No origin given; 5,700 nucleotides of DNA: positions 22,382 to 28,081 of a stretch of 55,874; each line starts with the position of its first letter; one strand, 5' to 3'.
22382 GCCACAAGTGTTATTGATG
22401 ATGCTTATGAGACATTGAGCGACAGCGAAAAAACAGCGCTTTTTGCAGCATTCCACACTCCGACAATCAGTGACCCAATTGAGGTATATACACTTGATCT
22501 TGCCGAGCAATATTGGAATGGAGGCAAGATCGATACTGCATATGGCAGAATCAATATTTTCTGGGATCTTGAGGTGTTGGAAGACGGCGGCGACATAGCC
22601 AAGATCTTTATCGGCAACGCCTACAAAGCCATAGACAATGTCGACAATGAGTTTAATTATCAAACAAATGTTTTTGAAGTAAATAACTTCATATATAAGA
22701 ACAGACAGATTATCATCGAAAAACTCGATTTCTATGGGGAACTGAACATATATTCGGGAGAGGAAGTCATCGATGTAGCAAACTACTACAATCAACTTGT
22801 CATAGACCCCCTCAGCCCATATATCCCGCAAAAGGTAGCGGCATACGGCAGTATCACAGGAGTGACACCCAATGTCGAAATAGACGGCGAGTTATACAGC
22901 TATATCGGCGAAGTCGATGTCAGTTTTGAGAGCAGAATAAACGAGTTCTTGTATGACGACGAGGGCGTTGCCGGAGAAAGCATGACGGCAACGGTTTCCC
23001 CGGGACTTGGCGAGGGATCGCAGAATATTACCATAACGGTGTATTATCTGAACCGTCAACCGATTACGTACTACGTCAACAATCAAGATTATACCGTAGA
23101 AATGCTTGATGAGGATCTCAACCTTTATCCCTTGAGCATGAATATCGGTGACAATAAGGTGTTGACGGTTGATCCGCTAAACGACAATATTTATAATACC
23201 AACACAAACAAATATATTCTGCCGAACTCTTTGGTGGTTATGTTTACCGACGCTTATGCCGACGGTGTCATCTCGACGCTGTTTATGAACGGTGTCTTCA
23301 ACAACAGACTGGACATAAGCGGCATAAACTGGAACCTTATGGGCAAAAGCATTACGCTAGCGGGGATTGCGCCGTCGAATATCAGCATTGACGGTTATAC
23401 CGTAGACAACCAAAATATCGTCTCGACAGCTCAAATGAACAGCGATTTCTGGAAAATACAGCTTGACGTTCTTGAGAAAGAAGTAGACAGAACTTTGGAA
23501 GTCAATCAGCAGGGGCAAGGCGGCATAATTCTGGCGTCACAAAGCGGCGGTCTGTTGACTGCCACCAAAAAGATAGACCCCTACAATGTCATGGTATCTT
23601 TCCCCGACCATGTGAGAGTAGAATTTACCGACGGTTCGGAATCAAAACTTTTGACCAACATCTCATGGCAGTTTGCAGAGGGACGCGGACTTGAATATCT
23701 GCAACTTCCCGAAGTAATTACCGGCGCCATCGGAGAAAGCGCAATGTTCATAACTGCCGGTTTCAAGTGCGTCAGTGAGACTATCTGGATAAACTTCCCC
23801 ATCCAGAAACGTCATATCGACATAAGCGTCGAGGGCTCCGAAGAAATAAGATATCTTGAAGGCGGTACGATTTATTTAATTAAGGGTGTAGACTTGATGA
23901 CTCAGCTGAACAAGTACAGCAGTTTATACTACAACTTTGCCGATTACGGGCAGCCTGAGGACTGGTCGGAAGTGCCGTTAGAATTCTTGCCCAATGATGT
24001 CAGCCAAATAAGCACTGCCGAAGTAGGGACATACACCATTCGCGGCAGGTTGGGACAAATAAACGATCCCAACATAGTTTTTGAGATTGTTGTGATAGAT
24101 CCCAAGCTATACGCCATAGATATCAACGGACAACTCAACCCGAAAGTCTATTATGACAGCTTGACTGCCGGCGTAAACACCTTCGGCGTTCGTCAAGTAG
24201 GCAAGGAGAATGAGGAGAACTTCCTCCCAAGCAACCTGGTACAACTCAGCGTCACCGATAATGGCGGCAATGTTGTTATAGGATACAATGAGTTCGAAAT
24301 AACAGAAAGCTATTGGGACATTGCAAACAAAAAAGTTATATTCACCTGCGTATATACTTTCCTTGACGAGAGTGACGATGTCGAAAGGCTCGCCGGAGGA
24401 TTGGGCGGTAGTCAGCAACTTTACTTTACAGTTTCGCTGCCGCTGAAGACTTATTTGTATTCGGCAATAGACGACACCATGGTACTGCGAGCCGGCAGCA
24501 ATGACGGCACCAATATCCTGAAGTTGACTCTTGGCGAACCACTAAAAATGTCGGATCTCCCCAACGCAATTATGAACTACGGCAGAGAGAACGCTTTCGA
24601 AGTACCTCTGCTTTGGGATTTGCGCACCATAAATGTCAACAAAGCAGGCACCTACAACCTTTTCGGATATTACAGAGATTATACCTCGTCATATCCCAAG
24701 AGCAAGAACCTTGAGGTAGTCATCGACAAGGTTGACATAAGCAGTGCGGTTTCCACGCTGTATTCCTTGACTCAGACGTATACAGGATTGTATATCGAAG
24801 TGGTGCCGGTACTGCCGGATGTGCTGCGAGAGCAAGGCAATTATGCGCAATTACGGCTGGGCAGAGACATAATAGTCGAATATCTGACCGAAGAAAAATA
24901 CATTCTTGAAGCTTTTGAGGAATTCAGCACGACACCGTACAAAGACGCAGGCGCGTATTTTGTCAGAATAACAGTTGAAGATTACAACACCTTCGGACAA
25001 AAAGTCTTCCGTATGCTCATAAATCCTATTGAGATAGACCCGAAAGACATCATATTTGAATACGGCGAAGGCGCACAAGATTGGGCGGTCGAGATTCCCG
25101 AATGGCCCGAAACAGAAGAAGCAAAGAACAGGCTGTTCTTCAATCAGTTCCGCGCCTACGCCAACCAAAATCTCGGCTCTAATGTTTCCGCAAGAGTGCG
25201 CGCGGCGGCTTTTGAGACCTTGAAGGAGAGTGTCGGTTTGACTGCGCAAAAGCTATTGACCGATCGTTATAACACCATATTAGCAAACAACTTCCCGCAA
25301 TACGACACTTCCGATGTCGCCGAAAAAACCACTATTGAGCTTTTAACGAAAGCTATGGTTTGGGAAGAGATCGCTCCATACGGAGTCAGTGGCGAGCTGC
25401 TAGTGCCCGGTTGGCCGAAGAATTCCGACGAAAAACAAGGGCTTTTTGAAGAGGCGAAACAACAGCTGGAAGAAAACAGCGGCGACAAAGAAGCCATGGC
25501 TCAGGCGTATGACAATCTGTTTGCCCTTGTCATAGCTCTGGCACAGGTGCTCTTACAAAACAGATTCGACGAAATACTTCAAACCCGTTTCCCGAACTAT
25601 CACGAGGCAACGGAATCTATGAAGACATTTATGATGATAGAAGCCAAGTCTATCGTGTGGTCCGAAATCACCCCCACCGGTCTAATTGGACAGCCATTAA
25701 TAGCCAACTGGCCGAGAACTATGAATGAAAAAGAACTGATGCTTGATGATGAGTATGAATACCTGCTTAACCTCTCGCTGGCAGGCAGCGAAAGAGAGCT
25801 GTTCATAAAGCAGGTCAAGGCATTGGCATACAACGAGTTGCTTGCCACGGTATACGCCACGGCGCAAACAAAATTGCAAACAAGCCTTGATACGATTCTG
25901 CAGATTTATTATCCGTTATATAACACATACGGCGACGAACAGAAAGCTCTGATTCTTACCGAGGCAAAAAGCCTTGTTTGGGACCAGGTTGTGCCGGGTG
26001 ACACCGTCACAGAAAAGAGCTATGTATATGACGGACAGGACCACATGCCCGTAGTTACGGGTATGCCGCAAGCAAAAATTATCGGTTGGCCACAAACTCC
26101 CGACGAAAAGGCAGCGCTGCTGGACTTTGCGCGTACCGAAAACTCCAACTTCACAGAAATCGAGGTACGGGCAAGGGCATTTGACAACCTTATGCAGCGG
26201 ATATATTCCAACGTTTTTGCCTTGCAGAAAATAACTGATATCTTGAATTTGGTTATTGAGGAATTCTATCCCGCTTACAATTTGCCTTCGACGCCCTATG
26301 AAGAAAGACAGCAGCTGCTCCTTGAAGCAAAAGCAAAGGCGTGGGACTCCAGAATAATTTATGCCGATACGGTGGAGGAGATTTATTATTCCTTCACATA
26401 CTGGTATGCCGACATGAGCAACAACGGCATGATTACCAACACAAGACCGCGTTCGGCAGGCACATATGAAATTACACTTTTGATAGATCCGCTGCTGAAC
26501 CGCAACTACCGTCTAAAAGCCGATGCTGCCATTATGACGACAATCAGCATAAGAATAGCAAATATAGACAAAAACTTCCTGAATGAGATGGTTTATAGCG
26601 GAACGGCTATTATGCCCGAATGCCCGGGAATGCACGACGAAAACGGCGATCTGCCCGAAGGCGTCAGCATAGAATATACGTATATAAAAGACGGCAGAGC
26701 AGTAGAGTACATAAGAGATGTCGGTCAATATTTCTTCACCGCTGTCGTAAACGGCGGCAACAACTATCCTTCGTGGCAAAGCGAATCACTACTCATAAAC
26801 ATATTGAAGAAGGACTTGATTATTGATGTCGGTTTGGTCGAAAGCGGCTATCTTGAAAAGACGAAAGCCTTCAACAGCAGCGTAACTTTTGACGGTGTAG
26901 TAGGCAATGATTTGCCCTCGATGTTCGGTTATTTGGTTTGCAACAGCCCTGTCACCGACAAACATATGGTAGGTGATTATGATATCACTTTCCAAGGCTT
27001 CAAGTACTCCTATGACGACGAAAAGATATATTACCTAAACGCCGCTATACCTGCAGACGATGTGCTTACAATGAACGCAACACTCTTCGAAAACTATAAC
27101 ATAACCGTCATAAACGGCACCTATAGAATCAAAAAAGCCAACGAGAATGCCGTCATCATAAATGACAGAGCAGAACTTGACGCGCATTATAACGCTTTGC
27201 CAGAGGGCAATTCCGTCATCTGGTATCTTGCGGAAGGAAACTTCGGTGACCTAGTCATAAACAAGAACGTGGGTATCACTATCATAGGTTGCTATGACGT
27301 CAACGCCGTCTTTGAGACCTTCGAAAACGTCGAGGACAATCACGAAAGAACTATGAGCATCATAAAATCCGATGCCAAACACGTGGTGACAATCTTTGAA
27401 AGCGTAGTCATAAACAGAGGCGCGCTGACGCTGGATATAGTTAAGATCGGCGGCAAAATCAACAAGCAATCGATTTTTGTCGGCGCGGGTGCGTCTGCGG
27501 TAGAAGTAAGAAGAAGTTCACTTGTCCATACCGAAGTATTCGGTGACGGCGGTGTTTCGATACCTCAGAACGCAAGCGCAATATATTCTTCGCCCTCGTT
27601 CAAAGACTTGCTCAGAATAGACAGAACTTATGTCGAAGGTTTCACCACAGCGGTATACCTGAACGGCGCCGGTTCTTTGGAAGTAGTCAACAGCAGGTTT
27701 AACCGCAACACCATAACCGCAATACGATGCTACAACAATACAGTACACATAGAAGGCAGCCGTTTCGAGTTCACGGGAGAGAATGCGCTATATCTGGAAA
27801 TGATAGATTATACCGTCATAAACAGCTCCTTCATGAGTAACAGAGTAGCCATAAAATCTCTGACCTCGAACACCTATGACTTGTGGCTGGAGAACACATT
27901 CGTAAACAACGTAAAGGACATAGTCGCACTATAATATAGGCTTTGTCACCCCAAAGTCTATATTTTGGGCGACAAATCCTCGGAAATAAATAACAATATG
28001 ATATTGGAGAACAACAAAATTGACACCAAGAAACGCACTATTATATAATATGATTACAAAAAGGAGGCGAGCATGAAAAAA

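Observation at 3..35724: Island of three consecutive giant genes plus a cohesin lipoprotein fills ~35 kb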

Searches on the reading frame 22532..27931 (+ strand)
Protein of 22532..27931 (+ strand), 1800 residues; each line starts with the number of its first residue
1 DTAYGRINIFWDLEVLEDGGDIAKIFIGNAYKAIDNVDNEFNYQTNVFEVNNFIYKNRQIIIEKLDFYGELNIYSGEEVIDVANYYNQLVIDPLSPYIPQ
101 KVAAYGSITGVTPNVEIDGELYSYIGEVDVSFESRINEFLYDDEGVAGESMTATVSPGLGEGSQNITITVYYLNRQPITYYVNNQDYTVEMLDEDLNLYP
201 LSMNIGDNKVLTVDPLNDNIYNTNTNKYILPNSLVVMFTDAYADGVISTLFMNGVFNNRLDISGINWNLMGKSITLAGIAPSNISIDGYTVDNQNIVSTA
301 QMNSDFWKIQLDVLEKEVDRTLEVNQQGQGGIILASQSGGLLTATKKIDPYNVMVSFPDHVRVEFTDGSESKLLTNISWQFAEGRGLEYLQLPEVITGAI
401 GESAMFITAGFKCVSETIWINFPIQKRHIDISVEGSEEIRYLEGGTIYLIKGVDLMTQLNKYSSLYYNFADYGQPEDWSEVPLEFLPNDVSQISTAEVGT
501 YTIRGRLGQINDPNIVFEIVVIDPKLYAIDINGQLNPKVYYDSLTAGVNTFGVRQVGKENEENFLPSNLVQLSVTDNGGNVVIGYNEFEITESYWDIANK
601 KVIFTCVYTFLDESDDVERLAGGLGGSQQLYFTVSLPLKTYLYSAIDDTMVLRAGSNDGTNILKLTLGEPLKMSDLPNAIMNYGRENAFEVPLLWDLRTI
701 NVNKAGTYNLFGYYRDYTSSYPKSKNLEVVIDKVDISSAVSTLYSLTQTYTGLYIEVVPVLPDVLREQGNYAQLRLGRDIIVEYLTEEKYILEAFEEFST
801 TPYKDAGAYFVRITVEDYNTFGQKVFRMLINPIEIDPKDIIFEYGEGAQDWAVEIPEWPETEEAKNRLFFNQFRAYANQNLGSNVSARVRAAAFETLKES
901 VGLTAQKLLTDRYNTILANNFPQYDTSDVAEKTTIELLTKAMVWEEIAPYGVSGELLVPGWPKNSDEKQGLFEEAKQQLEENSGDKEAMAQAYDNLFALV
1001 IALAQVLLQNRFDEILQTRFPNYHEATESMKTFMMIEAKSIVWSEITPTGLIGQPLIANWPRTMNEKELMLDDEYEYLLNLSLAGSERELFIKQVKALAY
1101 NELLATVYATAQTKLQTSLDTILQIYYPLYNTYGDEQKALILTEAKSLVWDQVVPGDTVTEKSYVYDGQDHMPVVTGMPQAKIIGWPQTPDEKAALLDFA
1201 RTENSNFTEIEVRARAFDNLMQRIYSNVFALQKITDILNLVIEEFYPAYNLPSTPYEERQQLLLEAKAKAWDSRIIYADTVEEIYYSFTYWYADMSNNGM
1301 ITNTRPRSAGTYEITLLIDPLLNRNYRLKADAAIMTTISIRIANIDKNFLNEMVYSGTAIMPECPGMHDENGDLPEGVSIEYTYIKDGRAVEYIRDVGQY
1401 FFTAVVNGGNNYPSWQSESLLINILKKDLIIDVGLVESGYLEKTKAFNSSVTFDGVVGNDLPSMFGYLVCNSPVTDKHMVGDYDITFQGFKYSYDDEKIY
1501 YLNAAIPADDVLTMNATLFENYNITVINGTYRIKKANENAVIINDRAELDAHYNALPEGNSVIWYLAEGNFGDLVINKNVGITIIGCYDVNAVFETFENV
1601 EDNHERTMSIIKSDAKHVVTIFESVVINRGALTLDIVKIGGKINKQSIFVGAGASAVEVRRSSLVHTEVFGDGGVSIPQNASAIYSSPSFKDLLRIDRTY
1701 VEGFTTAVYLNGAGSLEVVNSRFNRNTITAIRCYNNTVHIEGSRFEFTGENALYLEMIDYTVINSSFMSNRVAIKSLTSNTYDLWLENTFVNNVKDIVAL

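Call 41: find_homologous_proteins(query=window:22532-27931:+, max_evalue=0.001)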
Query window:22532-27931:+ (1800 aa): 1 proteins with E <= 0.001 among 8000 candidates.
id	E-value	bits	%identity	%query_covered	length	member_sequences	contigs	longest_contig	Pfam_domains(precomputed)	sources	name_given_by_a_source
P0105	0.0e+0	1776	79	54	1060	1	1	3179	PF07532.18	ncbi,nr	ncbi:MAG: hypothetical protein PHC84_06515, partial [Clostridia bacterium]|nr:hypothetical protein [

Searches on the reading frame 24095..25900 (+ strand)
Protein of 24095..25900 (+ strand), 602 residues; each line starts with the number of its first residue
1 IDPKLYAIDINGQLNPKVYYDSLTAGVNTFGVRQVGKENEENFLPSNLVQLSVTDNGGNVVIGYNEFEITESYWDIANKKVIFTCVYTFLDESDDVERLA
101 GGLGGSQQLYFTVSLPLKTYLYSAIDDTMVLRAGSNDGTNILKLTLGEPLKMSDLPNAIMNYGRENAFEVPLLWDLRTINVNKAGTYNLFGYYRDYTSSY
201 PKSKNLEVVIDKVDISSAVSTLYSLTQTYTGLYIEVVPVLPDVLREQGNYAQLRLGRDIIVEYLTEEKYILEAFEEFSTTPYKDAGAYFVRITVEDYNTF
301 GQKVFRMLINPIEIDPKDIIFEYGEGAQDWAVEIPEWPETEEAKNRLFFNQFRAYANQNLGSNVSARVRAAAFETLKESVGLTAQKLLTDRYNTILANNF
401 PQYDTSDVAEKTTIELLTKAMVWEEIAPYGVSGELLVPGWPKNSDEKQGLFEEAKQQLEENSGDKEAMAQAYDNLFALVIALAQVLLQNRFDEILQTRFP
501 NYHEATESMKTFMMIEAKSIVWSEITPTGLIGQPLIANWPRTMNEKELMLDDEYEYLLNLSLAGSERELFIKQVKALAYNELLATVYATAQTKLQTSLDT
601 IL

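Call 93: search_protein_families(library=pfam, proteins=[window:24095-25900:+], max_evalue=5)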
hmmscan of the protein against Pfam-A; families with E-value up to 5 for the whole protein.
window:24095-25900:+ (602 aa): 2 families
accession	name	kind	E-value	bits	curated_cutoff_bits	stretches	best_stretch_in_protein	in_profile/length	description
PF22481.1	DUF6985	-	0.005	17.8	24.5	1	459-531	34-103/148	Domain of unknown function (DUF6985)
PF18908.5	DUF5663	-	0.21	12.6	23.7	1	444-512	12-80/84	Protein of unknown function (DUF5663)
